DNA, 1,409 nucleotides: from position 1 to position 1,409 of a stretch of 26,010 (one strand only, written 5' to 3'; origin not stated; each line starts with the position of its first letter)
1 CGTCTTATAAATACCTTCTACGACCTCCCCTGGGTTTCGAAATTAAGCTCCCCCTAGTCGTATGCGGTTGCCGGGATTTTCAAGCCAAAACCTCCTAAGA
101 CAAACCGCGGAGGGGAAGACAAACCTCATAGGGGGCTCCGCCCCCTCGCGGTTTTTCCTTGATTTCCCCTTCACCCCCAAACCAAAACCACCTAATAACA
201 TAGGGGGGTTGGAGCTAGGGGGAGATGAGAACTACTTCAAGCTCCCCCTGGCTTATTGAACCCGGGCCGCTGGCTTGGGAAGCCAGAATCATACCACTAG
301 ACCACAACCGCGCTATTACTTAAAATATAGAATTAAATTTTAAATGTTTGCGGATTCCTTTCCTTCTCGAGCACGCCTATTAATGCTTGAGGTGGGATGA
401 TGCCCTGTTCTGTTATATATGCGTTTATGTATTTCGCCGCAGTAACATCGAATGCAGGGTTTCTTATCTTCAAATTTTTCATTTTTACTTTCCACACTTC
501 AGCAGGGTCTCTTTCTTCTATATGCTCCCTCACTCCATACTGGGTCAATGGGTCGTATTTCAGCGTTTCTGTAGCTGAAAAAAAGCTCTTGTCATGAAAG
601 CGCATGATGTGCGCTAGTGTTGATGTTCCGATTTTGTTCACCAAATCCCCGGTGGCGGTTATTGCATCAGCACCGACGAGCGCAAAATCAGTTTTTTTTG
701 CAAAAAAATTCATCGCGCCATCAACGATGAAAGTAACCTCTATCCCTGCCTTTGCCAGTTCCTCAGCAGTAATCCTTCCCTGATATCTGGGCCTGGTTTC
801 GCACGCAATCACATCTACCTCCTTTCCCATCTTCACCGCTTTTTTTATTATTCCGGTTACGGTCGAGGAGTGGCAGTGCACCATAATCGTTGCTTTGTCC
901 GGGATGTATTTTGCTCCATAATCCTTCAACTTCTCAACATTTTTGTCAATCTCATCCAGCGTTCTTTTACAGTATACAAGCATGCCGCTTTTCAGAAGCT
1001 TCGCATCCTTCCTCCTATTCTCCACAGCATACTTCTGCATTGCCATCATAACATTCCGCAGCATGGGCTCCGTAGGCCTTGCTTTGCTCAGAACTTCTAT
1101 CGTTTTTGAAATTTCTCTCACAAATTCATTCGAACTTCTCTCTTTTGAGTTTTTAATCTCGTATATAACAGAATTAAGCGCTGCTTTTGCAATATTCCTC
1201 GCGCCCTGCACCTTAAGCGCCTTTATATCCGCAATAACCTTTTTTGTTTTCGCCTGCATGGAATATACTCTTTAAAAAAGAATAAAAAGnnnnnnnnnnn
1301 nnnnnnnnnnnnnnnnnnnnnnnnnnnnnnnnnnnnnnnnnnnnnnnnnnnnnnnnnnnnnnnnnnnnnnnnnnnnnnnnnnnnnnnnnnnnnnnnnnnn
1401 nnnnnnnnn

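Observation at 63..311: tRNA-Gly(CCC) interrupted in the T-loop (59/60) by an unusually long 178-nt BHB intron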

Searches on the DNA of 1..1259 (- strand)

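Call 5: search_rna_families(source=window, start=1, end=500, threshold=evalue, max_evalue=10, show_alignments=5)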
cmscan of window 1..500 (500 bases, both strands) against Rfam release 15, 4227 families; matches with E-value up to 10: 4.
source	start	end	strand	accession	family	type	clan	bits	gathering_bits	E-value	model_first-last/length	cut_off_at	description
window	247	304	-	RF00005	tRNA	Gene; tRNA;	CL00001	23.2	29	0.019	8-63/71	no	tRNA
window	260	389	+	RF01948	KCNQ1OT1_3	Gene; lncRNA;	-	17.2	60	4.8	1-116/116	no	KCNQ1 overlapping transcript 1 conserved region 3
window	318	370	-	RF02418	Spd-sr07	Gene; sRNA;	-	16.8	55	6.1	1-63/63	no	Streptococcus sRNA Spd-sr07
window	105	256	-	RF00516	ylbH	Cis-reg; leader;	-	13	50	3.1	1-122/122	no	ylbH leader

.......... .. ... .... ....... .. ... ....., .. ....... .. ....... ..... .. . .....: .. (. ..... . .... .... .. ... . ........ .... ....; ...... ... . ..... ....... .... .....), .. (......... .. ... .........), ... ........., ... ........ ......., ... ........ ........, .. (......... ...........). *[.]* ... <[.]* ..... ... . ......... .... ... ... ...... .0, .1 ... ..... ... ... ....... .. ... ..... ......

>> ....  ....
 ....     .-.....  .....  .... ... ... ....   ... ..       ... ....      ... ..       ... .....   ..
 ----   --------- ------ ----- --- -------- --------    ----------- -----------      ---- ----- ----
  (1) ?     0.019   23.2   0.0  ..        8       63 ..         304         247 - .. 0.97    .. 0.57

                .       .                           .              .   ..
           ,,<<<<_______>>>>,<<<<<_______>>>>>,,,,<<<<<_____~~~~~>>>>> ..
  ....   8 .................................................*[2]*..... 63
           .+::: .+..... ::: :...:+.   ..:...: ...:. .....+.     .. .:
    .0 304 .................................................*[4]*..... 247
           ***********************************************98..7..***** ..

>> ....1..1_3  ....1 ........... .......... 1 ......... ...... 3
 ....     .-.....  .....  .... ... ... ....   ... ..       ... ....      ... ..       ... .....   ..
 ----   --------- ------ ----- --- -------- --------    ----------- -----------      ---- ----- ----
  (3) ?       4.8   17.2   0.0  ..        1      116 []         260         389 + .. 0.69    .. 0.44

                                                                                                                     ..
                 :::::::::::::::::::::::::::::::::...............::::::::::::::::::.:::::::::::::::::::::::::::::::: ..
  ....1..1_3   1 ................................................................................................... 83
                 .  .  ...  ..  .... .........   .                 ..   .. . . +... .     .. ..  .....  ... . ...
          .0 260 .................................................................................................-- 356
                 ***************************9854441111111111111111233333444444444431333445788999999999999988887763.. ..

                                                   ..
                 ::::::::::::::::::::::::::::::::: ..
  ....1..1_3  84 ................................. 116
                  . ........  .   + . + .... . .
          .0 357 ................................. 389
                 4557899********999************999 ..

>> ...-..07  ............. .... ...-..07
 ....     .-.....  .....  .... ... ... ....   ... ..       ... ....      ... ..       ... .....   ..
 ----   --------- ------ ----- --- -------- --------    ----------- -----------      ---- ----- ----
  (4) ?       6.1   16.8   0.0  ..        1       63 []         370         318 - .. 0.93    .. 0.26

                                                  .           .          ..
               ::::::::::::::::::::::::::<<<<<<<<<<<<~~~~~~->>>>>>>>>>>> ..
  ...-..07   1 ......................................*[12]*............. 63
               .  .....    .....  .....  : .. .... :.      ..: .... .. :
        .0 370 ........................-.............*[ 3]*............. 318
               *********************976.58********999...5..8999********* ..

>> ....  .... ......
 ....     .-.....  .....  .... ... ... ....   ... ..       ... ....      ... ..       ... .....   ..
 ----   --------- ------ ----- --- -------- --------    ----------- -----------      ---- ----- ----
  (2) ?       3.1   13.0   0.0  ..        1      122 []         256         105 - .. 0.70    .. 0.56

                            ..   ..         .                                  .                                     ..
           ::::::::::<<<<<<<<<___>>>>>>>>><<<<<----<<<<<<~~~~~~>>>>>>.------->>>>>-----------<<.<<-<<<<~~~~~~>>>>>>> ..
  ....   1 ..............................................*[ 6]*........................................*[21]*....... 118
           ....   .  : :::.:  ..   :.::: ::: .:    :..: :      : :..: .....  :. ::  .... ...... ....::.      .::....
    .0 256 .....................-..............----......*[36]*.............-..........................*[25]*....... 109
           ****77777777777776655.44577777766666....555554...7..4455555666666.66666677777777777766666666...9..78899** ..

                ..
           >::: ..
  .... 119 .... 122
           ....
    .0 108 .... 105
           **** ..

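Call 78: search_dna_similar(query=L006:3975-4330:+, collection=phages, mode=distant, max_evalue=0.01, max_rows=10)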
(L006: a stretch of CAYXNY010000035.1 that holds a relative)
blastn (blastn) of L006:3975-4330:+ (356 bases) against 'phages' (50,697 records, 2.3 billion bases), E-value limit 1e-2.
No match.

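Call 79: search_dna_similar(query=window:1-260:-, collection=plasmids, mode=distant, max_evalue=0.01, max_rows=10)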
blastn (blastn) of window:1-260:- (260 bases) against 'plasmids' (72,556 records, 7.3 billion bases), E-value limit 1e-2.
No match.
